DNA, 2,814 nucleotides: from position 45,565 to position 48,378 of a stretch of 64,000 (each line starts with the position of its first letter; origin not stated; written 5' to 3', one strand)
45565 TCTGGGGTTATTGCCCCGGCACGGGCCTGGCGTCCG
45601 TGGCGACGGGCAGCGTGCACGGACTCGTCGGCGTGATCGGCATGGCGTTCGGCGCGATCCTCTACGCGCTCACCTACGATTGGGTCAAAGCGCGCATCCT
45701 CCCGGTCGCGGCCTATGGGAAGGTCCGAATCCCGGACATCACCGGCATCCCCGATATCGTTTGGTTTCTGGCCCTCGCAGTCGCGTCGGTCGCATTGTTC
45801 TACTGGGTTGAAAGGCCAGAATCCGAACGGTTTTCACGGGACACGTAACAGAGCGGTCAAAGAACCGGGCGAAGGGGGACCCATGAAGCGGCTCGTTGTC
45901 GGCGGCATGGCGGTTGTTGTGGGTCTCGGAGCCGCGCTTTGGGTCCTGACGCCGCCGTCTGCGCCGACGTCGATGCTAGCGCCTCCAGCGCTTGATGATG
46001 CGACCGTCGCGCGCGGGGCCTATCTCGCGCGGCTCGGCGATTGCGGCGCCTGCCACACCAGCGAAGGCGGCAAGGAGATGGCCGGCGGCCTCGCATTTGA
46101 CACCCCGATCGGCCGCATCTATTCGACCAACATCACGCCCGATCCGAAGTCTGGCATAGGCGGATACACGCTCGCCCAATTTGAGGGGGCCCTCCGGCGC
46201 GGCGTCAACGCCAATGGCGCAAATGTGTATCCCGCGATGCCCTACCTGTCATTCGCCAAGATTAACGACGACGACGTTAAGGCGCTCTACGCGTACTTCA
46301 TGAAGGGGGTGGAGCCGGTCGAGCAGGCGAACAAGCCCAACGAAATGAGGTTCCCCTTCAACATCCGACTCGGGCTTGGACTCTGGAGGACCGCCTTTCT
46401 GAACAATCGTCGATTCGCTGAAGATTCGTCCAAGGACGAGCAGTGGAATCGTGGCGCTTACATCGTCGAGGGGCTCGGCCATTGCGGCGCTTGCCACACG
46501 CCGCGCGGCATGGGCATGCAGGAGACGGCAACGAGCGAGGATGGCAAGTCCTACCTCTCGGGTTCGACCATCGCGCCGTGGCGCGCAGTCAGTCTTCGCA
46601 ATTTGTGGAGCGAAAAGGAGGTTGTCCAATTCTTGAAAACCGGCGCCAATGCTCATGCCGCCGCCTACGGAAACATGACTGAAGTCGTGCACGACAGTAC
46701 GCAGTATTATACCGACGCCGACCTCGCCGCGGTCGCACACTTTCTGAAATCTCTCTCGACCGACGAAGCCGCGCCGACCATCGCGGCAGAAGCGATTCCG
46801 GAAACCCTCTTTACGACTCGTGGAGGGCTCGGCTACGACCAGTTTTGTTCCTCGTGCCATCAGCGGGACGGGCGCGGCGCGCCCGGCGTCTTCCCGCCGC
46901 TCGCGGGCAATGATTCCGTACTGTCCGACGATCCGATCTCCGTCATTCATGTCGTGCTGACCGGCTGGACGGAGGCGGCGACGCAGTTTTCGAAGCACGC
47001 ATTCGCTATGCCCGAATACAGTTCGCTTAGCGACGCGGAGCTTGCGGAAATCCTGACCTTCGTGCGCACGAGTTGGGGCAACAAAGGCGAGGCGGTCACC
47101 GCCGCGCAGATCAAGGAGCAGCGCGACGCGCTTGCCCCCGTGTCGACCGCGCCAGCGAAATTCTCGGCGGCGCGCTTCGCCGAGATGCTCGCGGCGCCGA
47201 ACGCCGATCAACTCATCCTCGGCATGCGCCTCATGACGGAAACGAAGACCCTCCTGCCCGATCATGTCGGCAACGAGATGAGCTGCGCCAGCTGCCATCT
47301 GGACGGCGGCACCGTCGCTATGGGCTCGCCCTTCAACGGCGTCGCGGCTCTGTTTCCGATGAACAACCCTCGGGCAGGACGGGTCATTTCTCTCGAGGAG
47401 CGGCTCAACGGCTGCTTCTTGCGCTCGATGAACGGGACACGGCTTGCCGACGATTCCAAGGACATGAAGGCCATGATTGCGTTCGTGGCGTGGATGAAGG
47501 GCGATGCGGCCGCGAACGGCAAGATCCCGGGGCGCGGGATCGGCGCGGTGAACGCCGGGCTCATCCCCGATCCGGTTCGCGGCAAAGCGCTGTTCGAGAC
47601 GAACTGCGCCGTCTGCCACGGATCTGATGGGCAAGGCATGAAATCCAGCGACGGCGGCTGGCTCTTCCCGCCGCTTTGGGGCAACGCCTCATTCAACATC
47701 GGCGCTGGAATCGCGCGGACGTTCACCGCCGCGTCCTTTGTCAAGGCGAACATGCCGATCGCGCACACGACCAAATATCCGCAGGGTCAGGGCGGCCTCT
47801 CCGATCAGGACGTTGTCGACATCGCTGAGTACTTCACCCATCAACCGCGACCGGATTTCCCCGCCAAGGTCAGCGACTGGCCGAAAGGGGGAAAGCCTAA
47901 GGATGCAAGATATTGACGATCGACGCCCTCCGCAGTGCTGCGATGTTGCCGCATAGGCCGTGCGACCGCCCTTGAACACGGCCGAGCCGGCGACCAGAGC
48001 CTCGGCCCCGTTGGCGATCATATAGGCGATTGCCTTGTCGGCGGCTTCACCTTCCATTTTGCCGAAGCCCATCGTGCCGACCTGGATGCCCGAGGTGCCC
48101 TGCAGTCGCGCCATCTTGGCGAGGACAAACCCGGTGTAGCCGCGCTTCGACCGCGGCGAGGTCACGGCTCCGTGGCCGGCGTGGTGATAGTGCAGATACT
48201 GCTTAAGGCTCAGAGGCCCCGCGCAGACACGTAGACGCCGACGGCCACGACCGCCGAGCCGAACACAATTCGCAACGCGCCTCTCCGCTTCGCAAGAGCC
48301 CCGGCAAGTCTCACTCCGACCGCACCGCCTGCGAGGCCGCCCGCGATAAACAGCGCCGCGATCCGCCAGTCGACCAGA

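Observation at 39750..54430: Self-contained sulfide/thiosulfate oxidation and sulfur-trafficking module without Sox or sHdr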

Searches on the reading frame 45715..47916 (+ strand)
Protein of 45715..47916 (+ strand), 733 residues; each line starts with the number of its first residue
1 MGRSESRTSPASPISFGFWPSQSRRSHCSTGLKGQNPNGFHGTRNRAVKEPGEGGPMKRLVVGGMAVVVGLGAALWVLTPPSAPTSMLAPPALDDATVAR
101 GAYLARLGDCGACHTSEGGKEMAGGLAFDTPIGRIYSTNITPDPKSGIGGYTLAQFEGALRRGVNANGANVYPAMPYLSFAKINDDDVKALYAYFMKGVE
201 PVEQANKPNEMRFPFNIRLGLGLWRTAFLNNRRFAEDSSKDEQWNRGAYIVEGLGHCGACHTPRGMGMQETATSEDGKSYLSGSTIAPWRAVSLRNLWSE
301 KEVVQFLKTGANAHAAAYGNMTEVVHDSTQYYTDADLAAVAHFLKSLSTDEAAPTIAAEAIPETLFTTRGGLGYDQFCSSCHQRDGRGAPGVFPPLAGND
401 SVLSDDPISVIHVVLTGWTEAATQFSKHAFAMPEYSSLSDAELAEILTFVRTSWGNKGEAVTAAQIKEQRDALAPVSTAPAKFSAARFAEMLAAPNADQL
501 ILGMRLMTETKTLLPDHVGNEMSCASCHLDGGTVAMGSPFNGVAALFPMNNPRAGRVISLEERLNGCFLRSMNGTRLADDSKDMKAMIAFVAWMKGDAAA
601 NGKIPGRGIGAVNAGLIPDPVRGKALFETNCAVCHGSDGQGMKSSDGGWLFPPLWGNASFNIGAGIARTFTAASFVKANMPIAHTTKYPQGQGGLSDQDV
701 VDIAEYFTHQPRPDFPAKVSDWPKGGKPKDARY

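Call 4: search_protein_families(library=pfam, proteins=[window:45715-47916:+])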
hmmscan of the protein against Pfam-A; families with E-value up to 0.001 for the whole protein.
window:45715-47916:+ (733 aa): 5 families
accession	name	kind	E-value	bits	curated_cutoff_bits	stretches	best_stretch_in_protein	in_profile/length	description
PF00034.26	Cytochrom_C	-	6.7e-38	130.3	21.3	3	622-706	3-85/90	Cytochrome c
PF13442.11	Cytochrome_CBB3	-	4.2e-26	91.5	27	2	621-706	4-67/68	Cytochrome C oxidase, cbb3-type, subunit III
PF21342.2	SoxA-TsdA_cyt-c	-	3.1e-12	46.7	27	1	520-592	13-80/88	SoxA/TsdA, cytochrome c domain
PF14522.11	Cytochrome_C7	-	1e-05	25.7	24.8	0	249-264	43-51/67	Cytochrome c7 and related cytochrome c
PF22113.1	Mtrc-MtrF_II-IV_dom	-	3.3e-05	23.9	30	0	253-384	27-129/176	Outer membrane cytochrome MtrC/MtrF-like, domains II/IV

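Call 8: search_solved_structures(query=window:45883-47916:+, max_evalue=0.001, show_alignments=2)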
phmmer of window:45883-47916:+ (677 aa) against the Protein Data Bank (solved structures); distinct sequences matched with E-value up to 0.001: 40.
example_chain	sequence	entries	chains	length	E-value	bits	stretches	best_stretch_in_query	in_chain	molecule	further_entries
8gy2_B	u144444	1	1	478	7.3e-104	351.8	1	37-437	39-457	Alcohol dehydrogenase (quinone), cytochrome c subunit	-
8hdd_B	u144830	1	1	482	1.1e-88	301.6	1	31-415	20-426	Glucose dehydrogenase beta subunit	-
9x0q_B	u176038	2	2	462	1.4e-87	298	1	37-437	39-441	Alcohol dehydrogenase (quinone), cytochrome c subunit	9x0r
7w2j_C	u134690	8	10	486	7.9e-83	282.2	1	23-416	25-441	Fructose dehydrogenase cytochrome subunit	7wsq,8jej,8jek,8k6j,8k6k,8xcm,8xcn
8gy3_A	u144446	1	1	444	4.1e-63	217.1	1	6-396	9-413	Cytochrome c subunit of aldehyde dehydrogenase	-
4wqc_A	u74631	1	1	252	3.6e-50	174.3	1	441-665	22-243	Thiosulfate dehydrogenase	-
4v2k_A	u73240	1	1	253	2.2e-49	171.7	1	441-665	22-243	THIOSULFATE DEHYDROGENASE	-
4wq7_A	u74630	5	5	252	2.2e-49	171.7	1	441-665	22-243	Thiosulfate dehydrogenase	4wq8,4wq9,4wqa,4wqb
4wqd_A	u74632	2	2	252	2.7e-49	171.4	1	441-665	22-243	Thiosulfate dehydrogenase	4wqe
9jqa_C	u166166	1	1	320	6.9e-35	123.8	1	171-416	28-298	Fructose dehydrogenase cytochrome subunit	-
5lo9_A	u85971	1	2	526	9.8e-35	123.3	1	423-660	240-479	Cytochrome C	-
6qpv_A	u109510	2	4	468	5.6e-16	61.3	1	318-421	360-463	Copper-containing nitrite reductase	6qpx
9fom_A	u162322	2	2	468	6.3e-16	61.2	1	318-421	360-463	Copper-containing nitrite reductase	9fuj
6qq1_A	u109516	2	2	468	6.3e-16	61.2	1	318-421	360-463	Copper-containing nitrite reductase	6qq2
6qpz_A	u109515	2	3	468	6.3e-16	61.2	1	318-421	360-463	Copper-containing nitrite reductase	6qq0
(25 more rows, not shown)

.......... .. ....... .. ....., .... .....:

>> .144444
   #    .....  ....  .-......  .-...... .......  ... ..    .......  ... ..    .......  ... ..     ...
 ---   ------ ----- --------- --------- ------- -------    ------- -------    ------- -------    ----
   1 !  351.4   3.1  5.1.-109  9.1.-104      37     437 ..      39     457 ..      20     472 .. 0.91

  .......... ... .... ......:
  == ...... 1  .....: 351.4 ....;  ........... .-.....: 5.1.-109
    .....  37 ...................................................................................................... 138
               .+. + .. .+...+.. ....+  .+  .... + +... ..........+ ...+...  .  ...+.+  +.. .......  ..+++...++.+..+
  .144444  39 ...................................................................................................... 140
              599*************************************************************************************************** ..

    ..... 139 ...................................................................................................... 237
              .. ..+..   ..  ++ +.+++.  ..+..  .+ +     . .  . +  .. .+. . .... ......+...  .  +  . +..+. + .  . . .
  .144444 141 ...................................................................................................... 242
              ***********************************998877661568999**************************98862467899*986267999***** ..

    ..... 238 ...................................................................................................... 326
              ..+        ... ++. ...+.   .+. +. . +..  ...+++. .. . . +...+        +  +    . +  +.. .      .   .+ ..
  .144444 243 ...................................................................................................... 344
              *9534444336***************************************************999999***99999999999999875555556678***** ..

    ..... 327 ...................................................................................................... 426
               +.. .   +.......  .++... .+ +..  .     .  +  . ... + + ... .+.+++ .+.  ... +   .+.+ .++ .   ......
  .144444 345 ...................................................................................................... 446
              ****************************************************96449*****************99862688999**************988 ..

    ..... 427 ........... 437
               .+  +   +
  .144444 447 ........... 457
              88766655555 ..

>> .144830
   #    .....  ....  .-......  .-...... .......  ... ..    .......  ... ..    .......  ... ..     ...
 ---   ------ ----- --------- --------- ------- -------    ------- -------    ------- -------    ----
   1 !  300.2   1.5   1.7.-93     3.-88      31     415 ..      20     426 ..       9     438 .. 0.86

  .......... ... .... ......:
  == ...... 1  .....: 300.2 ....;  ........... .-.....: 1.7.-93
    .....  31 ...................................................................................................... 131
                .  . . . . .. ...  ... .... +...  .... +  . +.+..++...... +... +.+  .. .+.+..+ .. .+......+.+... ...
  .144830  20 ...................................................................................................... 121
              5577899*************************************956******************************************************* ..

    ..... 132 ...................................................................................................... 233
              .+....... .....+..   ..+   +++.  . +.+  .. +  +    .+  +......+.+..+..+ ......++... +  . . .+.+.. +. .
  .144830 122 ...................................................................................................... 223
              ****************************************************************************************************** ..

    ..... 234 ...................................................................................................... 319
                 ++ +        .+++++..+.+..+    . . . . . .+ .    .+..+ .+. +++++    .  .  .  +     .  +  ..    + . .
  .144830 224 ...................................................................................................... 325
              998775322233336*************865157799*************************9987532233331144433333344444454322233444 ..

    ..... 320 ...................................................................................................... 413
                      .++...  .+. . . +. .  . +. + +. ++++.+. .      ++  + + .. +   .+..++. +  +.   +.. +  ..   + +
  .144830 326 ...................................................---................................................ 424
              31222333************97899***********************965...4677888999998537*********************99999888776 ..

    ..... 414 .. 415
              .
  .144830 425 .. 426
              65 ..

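Call 12: find_homologous_proteins(query=window:45883-47916:+, region=1-677)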
Query window:45883-47916:+, residues 1-677 (677 aa): 7985 proteins with E <= 0.001 among 8000 candidates; the best 120 are listed.
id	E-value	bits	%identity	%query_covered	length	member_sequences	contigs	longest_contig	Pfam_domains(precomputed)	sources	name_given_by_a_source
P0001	0.0e+0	1542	98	100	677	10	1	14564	PF21342.3,PF13442.12,PF00034.27,PF14522.12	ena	-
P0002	0.0e+0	1279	81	97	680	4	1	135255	PF21342.3,PF13442.12,PF00034.27,PF14522.12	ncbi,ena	-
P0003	0.0e+0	1272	81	98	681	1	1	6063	PF21342.3,PF13442.12,PF00034.27,PF14522.12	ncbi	-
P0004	0.0e+0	1231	77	100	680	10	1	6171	PF21342.3,PF13442.12,PF00034.27,PF14522.12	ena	-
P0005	0.0e+0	1200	76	97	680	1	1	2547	PF21342.3,PF13442.12,PF00034.27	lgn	-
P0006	0.0e+0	1182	74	100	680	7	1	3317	PF21342.3,PF13442.12,PF00034.27,PF14522.12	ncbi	-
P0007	0.0e+0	1174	75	97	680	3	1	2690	PF21342.3,PF13442.12,PF00034.27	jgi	jgi:thiosulfate dehydrogenase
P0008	0.0e+0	1171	75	97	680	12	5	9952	PF21342.3,PF13442.12,PF00034.27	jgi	jgi:thiosulfate dehydrogenase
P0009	0.0e+0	1150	73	100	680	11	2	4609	PF21342.3,PF13442.12,PF00034.27,PF14522.12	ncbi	-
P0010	0.0e+0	1128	72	97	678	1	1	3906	PF21342.3,PF13442.12,PF00034.27,PF14522.12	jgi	-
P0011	0.0e+0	1104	69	100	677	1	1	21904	PF21342.3,PF13442.12,PF00034.27,PF14522.12,PF22113.2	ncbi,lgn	-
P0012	0.0e+0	1093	70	97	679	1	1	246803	PF21342.3,PF13442.12,PF00034.27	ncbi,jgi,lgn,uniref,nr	ncbi:thiosulfate dehydrogenase [Roseiarcus fermentans]|uniref:Thiosulfate dehydrogenase n=1 Tax=Rose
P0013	0.0e+0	1020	64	99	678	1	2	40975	PF21342.3,PF13442.12,PF00034.27,PF22113.2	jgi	jgi:thiosulfate dehydrogenase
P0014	0.0e+0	1017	66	95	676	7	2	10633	PF21342.3,PF13442.12,PF00034.27,PF14522.12,PF22113.2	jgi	jgi:thiosulfate dehydrogenase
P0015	0.0e+0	1011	66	97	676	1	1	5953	PF21342.3,PF13442.12,PF00034.27,PF14522.12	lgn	-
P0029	1.2e-277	941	63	95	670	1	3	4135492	PF21342.3,PF13442.12,PF00034.27,PF14522.12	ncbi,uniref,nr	ncbi:c-type cytochrome [Rhodoblastus acidophilus]|uniref:C-type cytochrome n=1 Tax=Candidatus Rhodob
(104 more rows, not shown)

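Call 13: find_encoding_contigs(protein=P0002, flank=10000, max_places=2)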
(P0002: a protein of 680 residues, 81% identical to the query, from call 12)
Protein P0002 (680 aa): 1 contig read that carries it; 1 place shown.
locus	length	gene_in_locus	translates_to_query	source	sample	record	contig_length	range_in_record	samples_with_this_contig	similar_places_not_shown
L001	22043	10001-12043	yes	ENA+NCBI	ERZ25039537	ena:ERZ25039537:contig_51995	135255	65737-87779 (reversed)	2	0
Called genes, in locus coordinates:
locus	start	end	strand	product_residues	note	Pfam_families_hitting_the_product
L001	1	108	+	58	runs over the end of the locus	-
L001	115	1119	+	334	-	PF02885:Glycos_trans_3N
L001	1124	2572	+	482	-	PF01656:CbiA, PF13500:AAA_26, PF07685:GATase_3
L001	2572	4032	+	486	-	PF13241:NAD_binding_7, PF14824:Sirohm_synth_M (weak), PF10414:CysG_dimeriser, PF00590:TP_methylase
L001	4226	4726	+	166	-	PF02635:DsrE (weak), PF13686:DrsE_2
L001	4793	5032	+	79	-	-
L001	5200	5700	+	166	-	PF02635:DsrE (faint), PF13686:DrsE_2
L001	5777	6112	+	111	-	PF01206:TusA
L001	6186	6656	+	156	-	PF14340:DUF4395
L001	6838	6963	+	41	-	-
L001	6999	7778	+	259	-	-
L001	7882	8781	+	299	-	PF13531:SBP_bac_11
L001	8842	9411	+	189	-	PF04143:Sulf_transp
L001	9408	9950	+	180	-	PF20398:DUF6691 (weak), PF04143:Sulf_transp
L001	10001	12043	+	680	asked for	PF14522:Cytochrome_C7 (faint), PF00034:Cytochrom_C, PF21342:SoxA-TsdA_cyt-c, PF00034:Cytochrom_C (weak), PF13442:Cytochrome_CBB3 (weak)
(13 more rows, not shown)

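Call 14: find_encoding_contigs(protein=P0012, flank=10000, max_places=2)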
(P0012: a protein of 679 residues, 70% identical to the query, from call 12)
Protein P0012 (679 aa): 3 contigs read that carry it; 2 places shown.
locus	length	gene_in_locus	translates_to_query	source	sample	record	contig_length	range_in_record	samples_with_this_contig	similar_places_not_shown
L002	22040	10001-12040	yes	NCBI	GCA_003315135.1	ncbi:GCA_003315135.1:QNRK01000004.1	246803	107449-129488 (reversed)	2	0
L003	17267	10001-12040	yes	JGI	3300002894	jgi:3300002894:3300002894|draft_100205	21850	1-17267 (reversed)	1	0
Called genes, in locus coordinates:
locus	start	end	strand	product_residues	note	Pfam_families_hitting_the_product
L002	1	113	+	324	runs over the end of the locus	PF09991:DUF2232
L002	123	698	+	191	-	PF01281:Ribosomal_L9_N, PF03948:Ribosomal_L9_C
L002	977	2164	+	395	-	PF00144:Beta-lactamase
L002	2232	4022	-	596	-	PF01336:tRNA_anti-codon, PF00152:tRNA-synt_2, PF02938:GAD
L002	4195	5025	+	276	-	PF03734:YkuD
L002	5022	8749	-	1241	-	-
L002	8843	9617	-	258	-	-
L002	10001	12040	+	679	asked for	PF00034:Cytochrom_C (weak), PF13442:Cytochrome_CBB3 (weak), PF21342:SoxA-TsdA_cyt-c, PF00034:Cytochrom_C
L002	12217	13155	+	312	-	PF12833:HTH_18, PF00165:HTH_AraC (weak)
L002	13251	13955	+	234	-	PF01161:PBP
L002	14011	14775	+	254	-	PF03141:Methyltransf_29 (weak), PF13489:Methyltransf_23, PF01209:Ubie_methyltran, PF13649:Methyltransf_25, PF13847:Methyltransf_31, PF08241:Methyltransf_11, PF08242:Methyltransf_12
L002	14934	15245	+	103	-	PF06906:DUF1272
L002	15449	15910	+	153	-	PF04828:GFA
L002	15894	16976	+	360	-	PF12146:Hydrolase_4 (weak)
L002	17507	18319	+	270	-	PF00378:ECH_1, PF16113:ECH_2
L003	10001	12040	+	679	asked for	PF00034:Cytochrom_C (weak), PF13442:Cytochrome_CBB3 (weak), PF21342:SoxA-TsdA_cyt-c, PF00034:Cytochrom_C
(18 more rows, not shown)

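Call 15: find_encoding_contigs(protein=P0029, flank=10000, max_places=2)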
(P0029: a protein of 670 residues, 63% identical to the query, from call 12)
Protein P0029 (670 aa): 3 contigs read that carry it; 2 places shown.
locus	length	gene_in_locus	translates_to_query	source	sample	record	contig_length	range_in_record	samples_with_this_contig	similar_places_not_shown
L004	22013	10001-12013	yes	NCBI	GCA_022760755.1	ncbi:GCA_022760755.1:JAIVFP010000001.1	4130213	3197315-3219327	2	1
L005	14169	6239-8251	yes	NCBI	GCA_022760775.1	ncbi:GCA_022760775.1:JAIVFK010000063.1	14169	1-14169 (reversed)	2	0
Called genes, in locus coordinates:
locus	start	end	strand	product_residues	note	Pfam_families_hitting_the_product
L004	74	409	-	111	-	PF04358:DsrC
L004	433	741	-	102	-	PF04077:DsrH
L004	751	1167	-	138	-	PF02635:DsrE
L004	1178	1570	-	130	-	PF02635:DsrE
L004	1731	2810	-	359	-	PF03460:NIR_SIR_ferr, PF01077:NIR_SIR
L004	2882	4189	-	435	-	PF03460:NIR_SIR_ferr, PF01077:NIR_SIR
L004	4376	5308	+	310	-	PF02668:TauD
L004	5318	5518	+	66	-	-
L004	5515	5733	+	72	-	PF22295:DUF6967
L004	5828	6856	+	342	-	PF03601:Cons_hypoth698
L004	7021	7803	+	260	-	-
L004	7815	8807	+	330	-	PF13531:SBP_bac_11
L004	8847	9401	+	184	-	PF04143:Sulf_transp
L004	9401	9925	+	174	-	PF20398:DUF6691 (faint), PF04143:Sulf_transp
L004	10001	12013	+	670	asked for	PF14522:Cytochrome_C7 (faint), PF21342:SoxA-TsdA_cyt-c, PF00034:Cytochrom_C (weak), PF13442:Cytochrome_CBB3 (weak)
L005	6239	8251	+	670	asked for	PF14522:Cytochrome_C7 (faint), PF21342:SoxA-TsdA_cyt-c, PF00034:Cytochrom_C (weak), PF13442:Cytochrome_CBB3 (weak)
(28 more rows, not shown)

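Call 19: find_related_loci(query=A1, collection=genome_contigs, flank=10000)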
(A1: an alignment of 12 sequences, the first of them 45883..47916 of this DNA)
Query A1 (677 aa) in genome_contigs; peptide patterns used: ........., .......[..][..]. (x = any residue, [..] = any of these).
599 stretches matched a pattern (row limit reached: there are more); 588 encode a relative of the query (tblastn E <= 1e-3); the best 80 are kept; 80 distinct loci.
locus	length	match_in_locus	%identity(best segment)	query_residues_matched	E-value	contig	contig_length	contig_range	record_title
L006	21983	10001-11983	81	19-677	0e+0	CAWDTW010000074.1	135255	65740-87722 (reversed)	MAG: uncultured Alphaproteobacteria bacterium isolate MFD05377.bin.2.82 genome assembly, contig: contig_51995, whole gen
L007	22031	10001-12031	69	1-675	0e+0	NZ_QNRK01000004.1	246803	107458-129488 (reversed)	Roseiarcus fermentans strain DSM 24875 Ga0244512_104, whole genome shotgun sequence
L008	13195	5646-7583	65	38-677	0e+0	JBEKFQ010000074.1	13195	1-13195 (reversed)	MAG: Beijerinckiaceae bacterium isolate SPRUCE 233 SPRUCE_233_74, whole genome shotgun sequence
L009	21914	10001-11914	63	38-676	0e+0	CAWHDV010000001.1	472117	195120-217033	MAG: uncultured Alphaproteobacteria bacterium isolate MFD04752.bin.1.37 genome assembly, contig: contig_11899, whole gen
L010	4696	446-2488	57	5-677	0e+0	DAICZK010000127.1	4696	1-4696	MAG TPA_asm: Sulfuriferula sp. isolate clean1817 NODE_127_length_4696_cov_3.399654, whole genome shotgun sequence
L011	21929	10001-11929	59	42-677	0e+0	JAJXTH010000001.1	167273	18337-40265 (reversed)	MAG: Proteobacteria bacterium isolate BP4.bin40 NODE_41_length_167273_cov_5.528388, whole genome shotgun sequence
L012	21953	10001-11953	58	34-677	0e+0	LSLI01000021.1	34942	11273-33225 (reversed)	MAG: Candidatus Gallionella acididurans isolate ShG14-8 contig00021, whole genome shotgun sequence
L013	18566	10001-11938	58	39-677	0e+0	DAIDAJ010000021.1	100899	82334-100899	MAG TPA_asm: Sideroxydans sp. isolate clean1839 k141_11555, whole genome shotgun sequence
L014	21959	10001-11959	57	32-677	0e+0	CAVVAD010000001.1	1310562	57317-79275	MAG: uncultured beta proteobacterium isolate MFD04428.bin.1.66 genome assembly, contig: contig_22921, whole genome shotg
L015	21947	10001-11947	58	34-677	0e+0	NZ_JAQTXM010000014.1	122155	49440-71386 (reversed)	MAG: Rhodoferax sp. isolate STC_134 NODE_347_length_122155_cov_6.575548_Sandtown_C, whole genome shotgun sequence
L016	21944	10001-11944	58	36-677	0e+0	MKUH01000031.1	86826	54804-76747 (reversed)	MAG: Candidatus Accumulibacter sp. 66-26 scnpilot_expt_750_p_scaffold_395, whole genome shotgun sequence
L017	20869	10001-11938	58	42-677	0e+0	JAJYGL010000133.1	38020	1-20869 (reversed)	MAG: Proteobacteria bacterium isolate DBS1-3.bin12 NODE_1702_length_38020_cov_14.3701, whole genome shotgun sequence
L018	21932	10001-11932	59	42-677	0e+0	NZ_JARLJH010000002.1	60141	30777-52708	MAG: Rhodoferax sp. isolate MAG_BA11 MetaBAT2_Bin_11_Anoxic_k141_82911, whole genome shotgun sequence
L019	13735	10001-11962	57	34-677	0e+0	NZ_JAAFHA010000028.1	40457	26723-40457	MAG: Rhodoferax sp. isolate Bin2_7 scaffold_379, whole genome shotgun sequence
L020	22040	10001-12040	54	7-677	0e+0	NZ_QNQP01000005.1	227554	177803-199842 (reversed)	Roseovarius dicentrarchi strain YLY04 Scaffold5_1, whole genome shotgun sequence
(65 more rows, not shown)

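Call 83: find_encoding_contigs(protein=P0001, flank=10000, max_places=2)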
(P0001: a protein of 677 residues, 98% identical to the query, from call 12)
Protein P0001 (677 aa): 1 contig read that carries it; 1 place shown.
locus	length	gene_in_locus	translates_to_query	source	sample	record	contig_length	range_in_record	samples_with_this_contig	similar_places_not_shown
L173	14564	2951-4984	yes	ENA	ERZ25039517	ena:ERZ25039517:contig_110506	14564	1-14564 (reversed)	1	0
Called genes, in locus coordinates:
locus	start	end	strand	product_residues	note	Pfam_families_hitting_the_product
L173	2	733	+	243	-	?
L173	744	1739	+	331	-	PF13531:SBP_bac_11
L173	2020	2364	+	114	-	PF04143:Sulf_transp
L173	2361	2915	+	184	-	PF04143:Sulf_transp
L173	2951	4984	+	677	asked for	PF14522:Cytochrome_C7 (faint), PF00034:Cytochrom_C, PF13442:Cytochrome_CBB3 (weak), PF21342:SoxA-TsdA_cyt-c, PF00034:Cytochrom_C, PF13442:Cytochrome_CBB3 (weak)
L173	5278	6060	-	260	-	PF01925:TauE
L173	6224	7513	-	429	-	PF07992:Pyr_redox_2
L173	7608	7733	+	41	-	-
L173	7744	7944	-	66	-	PF00581:Rhodanese (weak)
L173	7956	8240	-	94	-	PF02627:CMD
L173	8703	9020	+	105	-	PF00166:Cpn10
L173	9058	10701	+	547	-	PF00118:Cpn60_TCP1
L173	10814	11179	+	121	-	-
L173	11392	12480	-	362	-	PF00989:PAS, PF08448:PAS_4, PF13188:PAS_8 (weak), PF13426:PAS_9, PF08447:PAS_3 (weak), PF07536:HWE_HK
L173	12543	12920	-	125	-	PF00072:Response_reg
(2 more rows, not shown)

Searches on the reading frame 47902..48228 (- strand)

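Call 43: search_protein_families(library=pfam, max_evalue=1, proteins=[window:47902-48228:-])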
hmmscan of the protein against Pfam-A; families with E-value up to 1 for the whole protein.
seq(109 aa): 1 family
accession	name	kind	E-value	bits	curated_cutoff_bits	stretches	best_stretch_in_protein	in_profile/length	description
PF00016.26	RuBisCO_large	-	4.4e-20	72.6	30.1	1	11-74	137-205/299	Ribulose bisphosphate carboxylase large chain, catalytic domain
